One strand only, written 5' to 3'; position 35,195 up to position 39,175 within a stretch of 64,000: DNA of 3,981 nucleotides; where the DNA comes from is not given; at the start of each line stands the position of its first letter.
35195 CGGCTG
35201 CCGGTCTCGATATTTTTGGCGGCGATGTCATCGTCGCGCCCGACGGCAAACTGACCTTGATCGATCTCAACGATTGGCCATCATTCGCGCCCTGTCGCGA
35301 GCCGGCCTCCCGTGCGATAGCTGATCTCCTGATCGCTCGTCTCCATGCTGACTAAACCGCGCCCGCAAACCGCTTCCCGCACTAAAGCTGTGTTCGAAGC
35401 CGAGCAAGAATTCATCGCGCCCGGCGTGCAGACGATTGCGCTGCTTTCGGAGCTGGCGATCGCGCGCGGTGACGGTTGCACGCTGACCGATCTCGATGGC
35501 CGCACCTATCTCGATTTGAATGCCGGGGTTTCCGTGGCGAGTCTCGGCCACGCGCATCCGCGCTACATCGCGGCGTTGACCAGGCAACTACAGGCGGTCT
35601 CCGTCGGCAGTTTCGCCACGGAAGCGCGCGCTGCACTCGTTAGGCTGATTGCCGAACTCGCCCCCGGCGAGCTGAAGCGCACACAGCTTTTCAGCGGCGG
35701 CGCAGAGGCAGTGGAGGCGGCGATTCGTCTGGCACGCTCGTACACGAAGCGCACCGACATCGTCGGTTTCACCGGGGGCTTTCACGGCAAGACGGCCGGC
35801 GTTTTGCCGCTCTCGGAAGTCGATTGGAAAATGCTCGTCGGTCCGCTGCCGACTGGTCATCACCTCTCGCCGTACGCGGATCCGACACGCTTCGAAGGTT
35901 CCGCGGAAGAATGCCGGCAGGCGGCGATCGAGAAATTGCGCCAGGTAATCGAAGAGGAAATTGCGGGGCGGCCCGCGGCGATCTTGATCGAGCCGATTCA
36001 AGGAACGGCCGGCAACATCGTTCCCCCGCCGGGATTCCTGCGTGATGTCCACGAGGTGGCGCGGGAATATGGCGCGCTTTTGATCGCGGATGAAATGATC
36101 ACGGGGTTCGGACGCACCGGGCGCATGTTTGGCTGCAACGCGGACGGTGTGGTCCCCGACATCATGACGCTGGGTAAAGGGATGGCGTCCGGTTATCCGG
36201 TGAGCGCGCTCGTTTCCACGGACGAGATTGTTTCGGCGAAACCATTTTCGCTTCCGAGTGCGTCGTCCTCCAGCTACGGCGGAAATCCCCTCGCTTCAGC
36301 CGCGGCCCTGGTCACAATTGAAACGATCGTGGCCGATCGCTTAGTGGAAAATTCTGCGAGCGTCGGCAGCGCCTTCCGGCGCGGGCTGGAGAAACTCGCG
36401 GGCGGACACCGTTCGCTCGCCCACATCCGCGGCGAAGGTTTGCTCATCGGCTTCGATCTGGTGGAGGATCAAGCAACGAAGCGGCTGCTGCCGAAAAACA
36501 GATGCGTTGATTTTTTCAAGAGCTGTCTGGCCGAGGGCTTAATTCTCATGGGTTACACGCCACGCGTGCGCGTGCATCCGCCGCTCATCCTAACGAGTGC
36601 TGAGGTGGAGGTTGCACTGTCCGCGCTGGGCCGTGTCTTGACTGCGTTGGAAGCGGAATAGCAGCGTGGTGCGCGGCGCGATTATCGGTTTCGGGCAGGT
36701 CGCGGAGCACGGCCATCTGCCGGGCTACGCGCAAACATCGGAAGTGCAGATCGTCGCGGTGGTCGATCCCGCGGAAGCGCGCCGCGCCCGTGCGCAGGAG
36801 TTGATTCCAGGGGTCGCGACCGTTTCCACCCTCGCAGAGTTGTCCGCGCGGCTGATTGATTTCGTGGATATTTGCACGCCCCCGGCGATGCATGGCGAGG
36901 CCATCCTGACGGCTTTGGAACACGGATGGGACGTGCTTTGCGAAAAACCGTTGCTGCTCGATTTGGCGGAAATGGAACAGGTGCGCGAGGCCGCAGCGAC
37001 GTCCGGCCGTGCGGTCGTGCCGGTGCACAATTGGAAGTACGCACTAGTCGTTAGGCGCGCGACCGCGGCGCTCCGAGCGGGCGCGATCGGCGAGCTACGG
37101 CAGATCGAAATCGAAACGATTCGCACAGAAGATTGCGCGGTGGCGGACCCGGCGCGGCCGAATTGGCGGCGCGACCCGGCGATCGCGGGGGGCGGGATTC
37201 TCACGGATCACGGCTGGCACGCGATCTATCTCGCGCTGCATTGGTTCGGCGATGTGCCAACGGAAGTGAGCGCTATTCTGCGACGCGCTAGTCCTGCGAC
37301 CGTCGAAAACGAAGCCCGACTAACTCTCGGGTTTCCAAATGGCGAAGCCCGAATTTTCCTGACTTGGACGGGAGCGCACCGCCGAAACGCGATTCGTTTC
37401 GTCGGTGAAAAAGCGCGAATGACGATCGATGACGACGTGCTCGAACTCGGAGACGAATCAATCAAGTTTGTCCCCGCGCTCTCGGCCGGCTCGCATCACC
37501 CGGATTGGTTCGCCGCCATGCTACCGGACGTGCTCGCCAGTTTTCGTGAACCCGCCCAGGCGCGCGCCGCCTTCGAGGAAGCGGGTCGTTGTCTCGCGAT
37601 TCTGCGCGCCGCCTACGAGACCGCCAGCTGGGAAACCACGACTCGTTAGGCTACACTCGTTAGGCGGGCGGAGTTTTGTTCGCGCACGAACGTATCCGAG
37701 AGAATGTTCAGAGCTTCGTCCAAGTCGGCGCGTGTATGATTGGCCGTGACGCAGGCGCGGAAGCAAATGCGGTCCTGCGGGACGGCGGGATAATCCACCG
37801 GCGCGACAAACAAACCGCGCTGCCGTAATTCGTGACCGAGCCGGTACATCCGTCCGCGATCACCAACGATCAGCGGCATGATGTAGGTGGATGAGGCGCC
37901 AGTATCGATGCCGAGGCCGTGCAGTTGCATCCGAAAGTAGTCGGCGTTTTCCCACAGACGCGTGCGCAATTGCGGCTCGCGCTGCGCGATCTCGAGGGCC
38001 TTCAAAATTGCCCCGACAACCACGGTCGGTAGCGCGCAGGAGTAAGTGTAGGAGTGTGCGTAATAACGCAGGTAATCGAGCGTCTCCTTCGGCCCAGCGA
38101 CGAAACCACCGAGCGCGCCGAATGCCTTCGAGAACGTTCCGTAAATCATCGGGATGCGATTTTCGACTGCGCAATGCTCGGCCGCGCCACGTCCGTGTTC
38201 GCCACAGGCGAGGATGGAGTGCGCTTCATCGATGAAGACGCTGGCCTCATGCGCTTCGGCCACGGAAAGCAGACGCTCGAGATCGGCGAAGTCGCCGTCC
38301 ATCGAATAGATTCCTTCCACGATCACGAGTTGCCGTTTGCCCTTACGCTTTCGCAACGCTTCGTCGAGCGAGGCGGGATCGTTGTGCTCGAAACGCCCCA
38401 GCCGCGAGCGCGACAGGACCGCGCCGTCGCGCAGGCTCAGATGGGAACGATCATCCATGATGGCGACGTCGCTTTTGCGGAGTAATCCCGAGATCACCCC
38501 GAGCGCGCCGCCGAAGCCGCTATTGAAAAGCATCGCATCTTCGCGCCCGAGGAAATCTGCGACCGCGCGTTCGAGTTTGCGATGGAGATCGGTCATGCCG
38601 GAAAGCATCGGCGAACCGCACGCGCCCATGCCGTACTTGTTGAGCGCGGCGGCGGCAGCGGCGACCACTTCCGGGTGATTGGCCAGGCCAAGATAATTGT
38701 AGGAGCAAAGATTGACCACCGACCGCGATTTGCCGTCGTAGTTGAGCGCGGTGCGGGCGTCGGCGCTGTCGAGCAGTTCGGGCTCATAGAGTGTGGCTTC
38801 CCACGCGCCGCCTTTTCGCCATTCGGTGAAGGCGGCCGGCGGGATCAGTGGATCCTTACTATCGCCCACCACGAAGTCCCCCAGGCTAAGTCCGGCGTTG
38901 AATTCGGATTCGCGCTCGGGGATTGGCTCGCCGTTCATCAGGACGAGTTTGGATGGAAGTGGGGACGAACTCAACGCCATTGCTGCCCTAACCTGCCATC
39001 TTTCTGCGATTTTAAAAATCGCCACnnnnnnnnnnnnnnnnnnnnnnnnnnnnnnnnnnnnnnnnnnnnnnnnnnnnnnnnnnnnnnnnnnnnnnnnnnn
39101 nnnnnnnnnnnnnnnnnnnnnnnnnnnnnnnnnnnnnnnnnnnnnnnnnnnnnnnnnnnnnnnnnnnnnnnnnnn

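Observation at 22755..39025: A ~16-kb cluster combining CDP-alcohol transferases, cytidylyltransferase-like enzymes, glycosyltransferases, a flippase and a sphingoid-base synthase-like enzyme: candidate pathway for an unusual polar (glyco)lipid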

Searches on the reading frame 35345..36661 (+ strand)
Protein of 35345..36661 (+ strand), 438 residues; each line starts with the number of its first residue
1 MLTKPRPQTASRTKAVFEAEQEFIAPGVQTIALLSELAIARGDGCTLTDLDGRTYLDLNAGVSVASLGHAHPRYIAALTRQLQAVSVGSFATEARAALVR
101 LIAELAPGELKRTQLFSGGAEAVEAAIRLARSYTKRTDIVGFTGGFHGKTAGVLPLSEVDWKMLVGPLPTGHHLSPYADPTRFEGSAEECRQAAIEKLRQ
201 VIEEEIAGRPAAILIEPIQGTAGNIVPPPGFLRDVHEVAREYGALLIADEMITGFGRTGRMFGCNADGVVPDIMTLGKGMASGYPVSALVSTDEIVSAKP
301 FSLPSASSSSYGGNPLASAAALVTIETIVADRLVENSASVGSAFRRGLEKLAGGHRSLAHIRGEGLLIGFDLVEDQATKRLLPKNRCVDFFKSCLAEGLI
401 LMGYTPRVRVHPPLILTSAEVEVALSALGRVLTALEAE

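Call 5: search_protein_families(library=pfam, proteins=[window:35345-36661:+], max_evalue=0.01)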
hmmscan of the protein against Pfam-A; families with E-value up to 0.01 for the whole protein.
window:35345-36661:+ (438 aa): 2 families
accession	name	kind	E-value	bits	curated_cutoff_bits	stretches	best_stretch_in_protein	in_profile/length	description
PF00202.27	Aminotran_3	-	4.8e-95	319.1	30.5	1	37-431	11-402/403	Aminotransferase class-III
PF00155.27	Aminotran_1_2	-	0.00068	19.4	19.7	0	190-428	125-361/361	Aminotransferase class I and II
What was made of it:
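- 35345..36661 (+): Class-III (omega-type) aminotransferase. Aminotran_3 at 319 bits (call 5).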

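Call 7: search_protein_families(library=ncbifam, proteins=[window:35345-36661:+], max_evalue=0.001)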
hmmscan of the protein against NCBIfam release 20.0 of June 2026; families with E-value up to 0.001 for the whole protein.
window:35345-36661:+ (438 aa): 69 families (the best 25 are shown)
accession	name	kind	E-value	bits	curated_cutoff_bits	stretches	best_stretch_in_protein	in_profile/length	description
NF004426.0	PRK05769.1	equivalog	3.3e-94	316.2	552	1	9-434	13-439/441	acetyl ornithine aminotransferase family protein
NF005993.0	PRK08117.1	subfamily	1.1e-93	314.2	574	1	13-436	5-431/433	aspartate aminotransferase family protein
NF004718.0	PRK06062.1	subfamily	2e-91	306.8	472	1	13-437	16-451/454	hypothetical protein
NF002874.0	PRK03244.1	equivalog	1e-83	281.3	457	1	36-436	26-396/399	acetylornithine transaminase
NF006228.0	PRK08360.1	equivalog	5.3e-81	272.5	608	1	16-437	6-429/443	aspartate aminotransferase family protein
TIGR00707.1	argD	subfamily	5.6e-78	262.4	410.05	1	36-432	10-380/381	acetylornithine/succinylornithine family transaminase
NF004714.0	PRK06058.1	subfamily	1.3e-77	261.3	639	1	13-432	23-444/447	4-aminobutyrate--2-oxoglutarate transaminase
NF006368.0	PRK08593.1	equivalog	4.1e-76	256.4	570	1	11-437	4-434/448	aspartate aminotransferase family protein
NF005102.0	PRK06541.1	equivalog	7e-73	245.7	574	1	38-435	37-456/460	aspartate aminotransferase family protein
TIGR00700.1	GABAtrnsam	equivalog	1.3e-72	244.8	506.65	1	34-432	14-418/420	4-aminobutyrate--2-oxoglutarate transaminase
NF008570.0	PRK11522.1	equivalog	2.8e-70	237.2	612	1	44-436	77-458/464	putrescine aminotransferase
NF049939.1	HyAminethphonNHLyPbfA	equivalog_domain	5.2e-69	232.8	525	1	38-433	46-440/442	(R)-1-hydroxy-2-aminoethylphosphonate ammonia-lyase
NF053554.1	prodigi_MAP_PigE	equivalog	8.7e-69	232.7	850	1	12-375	375-730/837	prodigiosin MAP biosynthesis aminotransferase PigE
NF005376.0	PRK06918.1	equivalog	1.6e-68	231.1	676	1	12-433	16-442/451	4-aminobutyrate--2-oxoglutarate transaminase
NF005685.0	PRK07483.1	equivalog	5.2e-68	229.9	485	1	39-432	16-435/444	aspartate aminotransferase family protein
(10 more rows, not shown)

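Call 12: find_encoding_contigs(protein=window:35345-36661:+, flank=10000, max_places=6)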
Protein window:35345-36661:+ (438 aa): 1 contig read that carries it; 1 place shown.
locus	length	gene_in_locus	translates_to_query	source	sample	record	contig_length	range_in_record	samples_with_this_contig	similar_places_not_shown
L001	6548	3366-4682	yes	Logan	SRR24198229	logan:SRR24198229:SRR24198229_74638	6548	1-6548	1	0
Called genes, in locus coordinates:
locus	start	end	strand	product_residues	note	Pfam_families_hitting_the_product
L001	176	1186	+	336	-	PF01066:CDP-OH_P_transf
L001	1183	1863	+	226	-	PF00702:Hydrolase, PF13419:HAD_2, PF13242:Hydrolase_like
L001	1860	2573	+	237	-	PF00483:NTP_transferase, PF12804:NTP_transf_3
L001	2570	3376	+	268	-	-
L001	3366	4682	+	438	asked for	PF00202:Aminotran_3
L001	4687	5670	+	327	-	PF01408:GFO_IDH_MocA, PF03447:NAD_binding_3 (weak), PF02894:GFO_IDH_MocA_C, PF22725:GFO_IDH_MocA_C3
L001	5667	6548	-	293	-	?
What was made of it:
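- Tried and rejected: The aminotransferase look-up returned only a 6.5-kb read-assembly contig identical to the window (call 12).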

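Call 22: search_solved_structures(query=window:35345-36661:+, max_evalue=1e-40)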
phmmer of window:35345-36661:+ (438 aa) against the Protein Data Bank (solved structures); distinct sequences matched with E-value up to 1e-40: 73 (the best 60 are shown).
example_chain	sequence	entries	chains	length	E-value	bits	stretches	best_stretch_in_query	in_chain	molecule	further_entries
7vno_A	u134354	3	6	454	1.9e-59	205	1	37-428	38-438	454aa long hypothetical 4-aminobutyrate aminotransferase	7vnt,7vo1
6s54_A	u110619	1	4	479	1.3e-58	202.2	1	37-433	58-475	Aspartate aminotransferase family protein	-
9wrf_A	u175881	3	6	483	3.6e-58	200.8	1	37-421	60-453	Broad substrate specificity amino-acid racemase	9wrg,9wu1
6wj8_A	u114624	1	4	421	4.2e-58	200.6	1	32-433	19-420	4-aminobutyrate aminotransferase PuuE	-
7nn1_A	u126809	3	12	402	1.3e-57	199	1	37-432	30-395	Acetylornithine aminotransferase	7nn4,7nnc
3q8n_A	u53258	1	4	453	3.2e-57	197.7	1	20-428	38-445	4-aminobutyrate transaminase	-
4atp_A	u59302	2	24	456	5.2e-57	197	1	14-421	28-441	4-AMINOBUTYRATE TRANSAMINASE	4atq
4uox_A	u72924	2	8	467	1e-56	196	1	42-436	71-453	PUTRESCINE AMINOTRANSFERASE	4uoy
1szk_A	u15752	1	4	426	1.1e-56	196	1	36-428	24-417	4-aminobutyrate aminotransferase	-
5h7d_A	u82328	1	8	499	1.3e-56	195.7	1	42-436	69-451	Putrescine aminotransferase,Immunoglobulin G-binding protein A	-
5x3f_A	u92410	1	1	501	1.3e-56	195.7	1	42-436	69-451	Putrescine aminotransferase,Immunoglobulin G-binding protein A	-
8cpl_A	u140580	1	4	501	1.3e-56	195.7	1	42-436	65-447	Putrescine aminotransferase,Immunoglobulin G-binding protein A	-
8r2p_A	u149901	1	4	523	1.6e-56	195.4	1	42-436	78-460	Putrescine aminotransferase,Immunoglobulin G-binding protein A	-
1sf2_A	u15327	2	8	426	2e-56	195.1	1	36-428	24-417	4-aminobutyrate aminotransferase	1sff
6io1_A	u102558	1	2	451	3.4e-56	194.3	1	36-432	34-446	Aminotransferase, class III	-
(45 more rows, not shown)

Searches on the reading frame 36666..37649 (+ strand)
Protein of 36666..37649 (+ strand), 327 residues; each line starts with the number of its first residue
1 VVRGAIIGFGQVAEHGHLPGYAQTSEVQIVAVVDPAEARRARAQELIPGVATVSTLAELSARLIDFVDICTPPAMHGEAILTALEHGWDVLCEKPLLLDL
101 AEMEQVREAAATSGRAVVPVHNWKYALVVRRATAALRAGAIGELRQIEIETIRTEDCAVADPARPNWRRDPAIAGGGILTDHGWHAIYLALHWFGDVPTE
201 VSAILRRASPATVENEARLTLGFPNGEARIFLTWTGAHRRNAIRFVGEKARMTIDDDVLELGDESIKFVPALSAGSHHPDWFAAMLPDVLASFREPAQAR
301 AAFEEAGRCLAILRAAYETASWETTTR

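Call 5: search_protein_families(library=pfam, proteins=[window:36666-37649:+], max_evalue=0.01)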
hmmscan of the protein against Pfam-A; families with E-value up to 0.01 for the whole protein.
window:36666-37649:+ (327 aa): 4 families
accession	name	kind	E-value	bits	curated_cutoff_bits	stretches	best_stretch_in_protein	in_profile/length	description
PF22725.1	GFO_IDH_MocA_C3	-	1.2e-20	74.2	27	1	129-252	1-123/124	GFO/IDH/MocA C-terminal domain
PF01408.29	GFO_IDH_MocA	-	3.6e-20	73.3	24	1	3-118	2-117/120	Oxidoreductase family, NAD-binding Rossmann fold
PF02894.22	GFO_IDH_MocA_C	-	3e-13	50.5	22.9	1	135-256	3-131/218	Oxidoreductase family, C-terminal alpha/beta domain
PF03447.22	NAD_binding_3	-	1e-05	26.7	24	1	18-117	13-113/116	Homoserine dehydrogenase, NAD binding domain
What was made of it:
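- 36666..37649 (+): Gfo/Idh/MocA dehydrogenase, the candidate inositol dehydrogenase. Pfam PF01408 plus C-terminal domains (call 5).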

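Call 7: search_protein_families(library=ncbifam, proteins=[window:36666-37649:+], max_evalue=0.001)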
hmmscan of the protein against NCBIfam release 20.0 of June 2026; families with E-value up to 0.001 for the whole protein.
window:36666-37649:+ (327 aa): 7 families
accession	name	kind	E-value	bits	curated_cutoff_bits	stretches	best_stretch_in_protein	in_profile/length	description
NF041392.1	XylDh_Gfo6_Halo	equivalog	7e-19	67.8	350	1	2-255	17-276/350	D-xylose 1-dehydrogenase Gfo6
TIGR04380.1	myo_inos_iolG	equivalog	1e-18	67.4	355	1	3-208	3-199/330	inositol 2-dehydrogenase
NF052479.1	LevoglcsnDh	equivalog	2.7e-17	62.5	650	1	60-206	70-213/386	levoglucosan dehydrogenase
NF040723.1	UDP-GlcNAcDh_Arch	equivalog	1.8e-14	54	450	1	3-255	2-238/302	UDP-N-acetylglucosamine 3-dehydrogenase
NF008607.0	PRK11579.1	subfamily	2.5e-12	46.4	330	1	2-205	5-199/346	oxidoreductase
NF007574.0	PRK10206.1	equivalog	2.2e-11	43.4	352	1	2-152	3-154/345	oxidoreductase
NF052679.1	InsChiInosDhIolG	equivalog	0.00025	20.2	540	1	24-143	25-147/343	bifunctional inositol 2-dehydrogenase/D-chiro-inositol 1-dehydrogenase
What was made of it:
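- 36666..37649 (+): NCBIfam inositol 2-dehydrogenase scores 67.4 bits, level with xylose dehydrogenase at 67.8 (call 7).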

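Call 23: search_solved_structures(query=window:36666-37649:+, max_evalue=1e-8)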
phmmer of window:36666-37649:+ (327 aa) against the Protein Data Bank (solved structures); distinct sequences matched with E-value up to 1e-8: 30.
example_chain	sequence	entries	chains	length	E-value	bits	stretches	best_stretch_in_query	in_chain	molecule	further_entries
1evj_A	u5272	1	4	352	2.7e-15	59.9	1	5-204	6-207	GLUCOSE-FRUCTOSE OXIDOREDUCTASE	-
4h3v_A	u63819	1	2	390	3.2e-15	59.7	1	36-206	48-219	Oxidoreductase domain protein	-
7d5m_A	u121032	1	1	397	8.9e-15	58.2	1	33-254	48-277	Oxidoreductase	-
7d5n_A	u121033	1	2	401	9.1e-15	58.2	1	33-254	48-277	Oxidoreductase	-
1ofg_A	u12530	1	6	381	1.4e-14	57.5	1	5-204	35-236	GLUCOSE-FRUCTOSE OXIDOREDUCTASE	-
1ryd_A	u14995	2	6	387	1.5e-14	57.5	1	5-204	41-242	glucose-fructose oxidoreductase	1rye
1h6a_A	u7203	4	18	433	1.9e-14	57.1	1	5-204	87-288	PRECURSOR FORM OF GLUCOSE-FRUCTOSE OXIDOREDUCTASE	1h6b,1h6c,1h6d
1zh8_A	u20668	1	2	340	2.4e-14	56.8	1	2-299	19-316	oxidoreductase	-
5a02_A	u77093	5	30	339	7.3e-14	55.2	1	5-255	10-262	ALDOSE-ALDOSE OXIDOREDUCTASE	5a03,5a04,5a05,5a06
6nor_A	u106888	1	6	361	2.1e-13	53.7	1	49-235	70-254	Putative NAD dependent dehydrogenase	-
9m3d_B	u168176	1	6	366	2.9e-13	53.2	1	3-196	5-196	DgpA1 from W974-1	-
3dty_A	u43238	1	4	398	5.8e-13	52.2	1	63-259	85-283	Oxidoreductase, Gfo/Idh/MocA family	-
3v5n_A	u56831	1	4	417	1.2e-12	51.2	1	64-195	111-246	Oxidoreductase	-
3moi_A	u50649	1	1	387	3.3e-12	49.8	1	3-212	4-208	Probable dehydrogenase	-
4fb5_A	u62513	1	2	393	3.7e-12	49.6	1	39-206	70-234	Probable oxidoreductase protein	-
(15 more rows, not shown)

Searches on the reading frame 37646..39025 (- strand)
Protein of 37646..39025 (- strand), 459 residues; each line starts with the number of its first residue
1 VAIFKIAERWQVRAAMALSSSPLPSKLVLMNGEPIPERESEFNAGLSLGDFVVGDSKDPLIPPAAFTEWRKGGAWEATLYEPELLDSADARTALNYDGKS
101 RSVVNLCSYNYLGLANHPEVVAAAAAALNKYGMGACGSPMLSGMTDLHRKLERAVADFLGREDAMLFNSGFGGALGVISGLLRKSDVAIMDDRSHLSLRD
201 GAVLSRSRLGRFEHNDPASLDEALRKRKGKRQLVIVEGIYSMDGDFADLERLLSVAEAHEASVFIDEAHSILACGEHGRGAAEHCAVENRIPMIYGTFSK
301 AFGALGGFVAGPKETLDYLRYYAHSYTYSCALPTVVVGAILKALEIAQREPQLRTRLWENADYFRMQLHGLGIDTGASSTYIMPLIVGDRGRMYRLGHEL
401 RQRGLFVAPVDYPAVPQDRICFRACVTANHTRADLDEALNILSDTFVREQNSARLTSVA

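Call 5: search_protein_families(library=pfam, proteins=[window:37646-39025:-], max_evalue=0.01)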
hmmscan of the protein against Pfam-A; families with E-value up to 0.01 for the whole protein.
window:37646-39025:- (459 aa): 3 families
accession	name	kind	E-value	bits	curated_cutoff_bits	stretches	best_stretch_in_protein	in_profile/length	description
PF00155.27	Aminotran_1_2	-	8.3e-55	186.9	19.7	1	102-441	2-360/361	Aminotransferase class I and II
PF01212.27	Beta_elim_lyase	-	9.9e-06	25.5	27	1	149-420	35-239/288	Beta-eliminating lyase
PF01053.26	Cys_Met_Meta_PP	-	0.00022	20.3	27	1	148-268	54-175/381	Cys/Met metabolism PLP-dependent enzyme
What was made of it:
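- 37646..39025 (-): Alpha-oxoamine synthase, the candidate long-chain-base synthase (Spt-like). Its probable start is 38938. Aminotran_1_2 at 186.9 bits (call 5).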

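Call 7: search_protein_families(library=ncbifam, proteins=[window:37646-39025:-], max_evalue=0.001)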
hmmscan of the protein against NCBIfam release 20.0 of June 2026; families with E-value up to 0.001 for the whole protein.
window:37646-39025:- (459 aa): 12 families
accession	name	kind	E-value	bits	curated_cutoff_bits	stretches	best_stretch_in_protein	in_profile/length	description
TIGR00858.1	bioF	equivalog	6.3e-102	341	426.45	1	92-442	14-364/365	8-amino-7-oxononanoate synthase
TIGR01825.1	gly_Cac_T_rel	subfamily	5.2e-99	331.5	535.4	1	79-444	14-377/385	BioF/Kbl family PLP-dependent acyltransferase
NF005394.0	PRK06939.1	equivalog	5.8e-96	321.6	460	1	99-443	40-388/397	glycine C-acetyltransferase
NF047600.1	SerpalmtaseCFB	equivalog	2.9e-95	319.3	640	1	100-447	42-390/395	serine palmitoyltransferase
NF047599.1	SerpalmtaseBetaP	equivalog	7.1e-91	304.8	500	1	99-444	41-388/394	serine palmitoyltransferase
TIGR01822.1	2am3keto_CoA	equivalog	1.8e-85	287.2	493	1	90-442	28-383/393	glycine C-acetyltransferase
TIGR01821.1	5aminolev_synth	equivalog_domain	2.7e-72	243.9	338.55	1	98-447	43-395/402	5-aminolevulinate synthase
NF047603.1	SerpalmtaseAlphaP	equivalog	2.6e-71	240.4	670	1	100-442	44-389/399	serine palmitoyltransferase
NF005526.0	PRK07179.1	equivalog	4.4e-53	180.3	428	1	102-447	55-397/407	alpha-hydroxyketone-type quorum-sensing autoinducer synthase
NF005697.0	PRK07505.1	subfamily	3.2e-49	167.6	342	1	90-447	37-400/405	hypothetical protein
NF004608.1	PRK05937.1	equivalog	2e-31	109.1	399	1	132-426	40-330/366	8-amino-7-oxononanoate synthase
NF041364.1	GntC_guanitoxin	equivalog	2.7e-07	29.8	415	1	247-382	154-295/356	guanitoxin biosynthesis PLP-dependent (S)-gamma-hydroxy-L-arginine cyclodehydratase GntC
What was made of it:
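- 37646..39025 (-): It is below every NCBIfam cutoff (call 7).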

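Call 8: find_encoding_contigs(protein=window:37646-39025:-, flank=10000, max_places=6)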
Protein window:37646-39025:- (459 aa): no gene with exactly this product is on record in the collection.
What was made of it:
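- Tried and rejected: Looking up the AOS by exact sequence failed because the ORF start was wrong (call 8).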

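Call 9: search_solved_structures(query=window:37646-39025:-, max_evalue=1e-20)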
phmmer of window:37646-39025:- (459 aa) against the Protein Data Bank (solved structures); distinct sequences matched with E-value up to 1e-20: 54.
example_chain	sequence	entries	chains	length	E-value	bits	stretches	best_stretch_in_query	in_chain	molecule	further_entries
3a2b_A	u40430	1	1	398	5.4e-76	259.4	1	94-446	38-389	Serine palmitoyltransferase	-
8guh_A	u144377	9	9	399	5.4e-76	259.4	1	94-446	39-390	Serine palmitoyltransferase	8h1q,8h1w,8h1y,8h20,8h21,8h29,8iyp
8s1y_A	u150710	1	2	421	7e-72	245.8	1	97-441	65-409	8-amino-7-oxononanoate synthase/2-amino-3-ketobutyrate coenzyme A ligase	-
7poa_A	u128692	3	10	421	1.8e-71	244.5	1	97-441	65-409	8-amino-7-oxononanoate synthase/2-amino-3-ketobutyrate coenzyme A ligase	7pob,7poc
1fc4_A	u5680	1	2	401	4.7e-71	243.1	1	81-440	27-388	2-AMINO-3-KETOBUTYRATE CONENZYME A LIGASE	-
3tqx_A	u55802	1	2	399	3.3e-69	237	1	76-441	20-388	2-amino-3-ketobutyrate coenzyme A ligase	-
7v58_A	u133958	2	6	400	2.4e-67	230.9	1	79-441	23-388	2-amino-3-ketobutyrate coenzyme A ligase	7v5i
7bxp_A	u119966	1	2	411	5.7e-63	216.4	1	97-442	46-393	2-amino-3-ketobutyrate coenzyme A ligase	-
2w8t_A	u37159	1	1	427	2e-62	214.7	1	101-441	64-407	SERINE PALMITOYLTRANSFERASE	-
7bxq_A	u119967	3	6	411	4.4e-62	213.5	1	97-442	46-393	2-amino-3-ketobutyrate coenzyme A ligase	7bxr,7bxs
2x8u_A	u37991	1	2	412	1.9e-61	211.4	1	100-442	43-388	SERINE PALMITOYLTRANSFERASE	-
2w8v_A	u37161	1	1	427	6.5e-61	209.7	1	101-441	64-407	SERINE PALMITOYLTRANSFERASE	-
2w8u_A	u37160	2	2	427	6.7e-61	209.6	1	101-441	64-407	SERINE PALMITOYLTRANSFERASE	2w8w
2jgt_A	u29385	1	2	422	8.1e-61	209.3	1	100-441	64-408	SERINE PALMITOYLTRANSFERASE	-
2jg2_A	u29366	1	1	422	8.8e-61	209.2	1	101-441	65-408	SERINE PALMITOYLTRANSFERASE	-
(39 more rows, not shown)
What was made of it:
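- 37646..39025 (-): The best PDB hit is Sphingobacterium SPT 3a2b at 259 bits, against Kbl at 243 (call 9).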
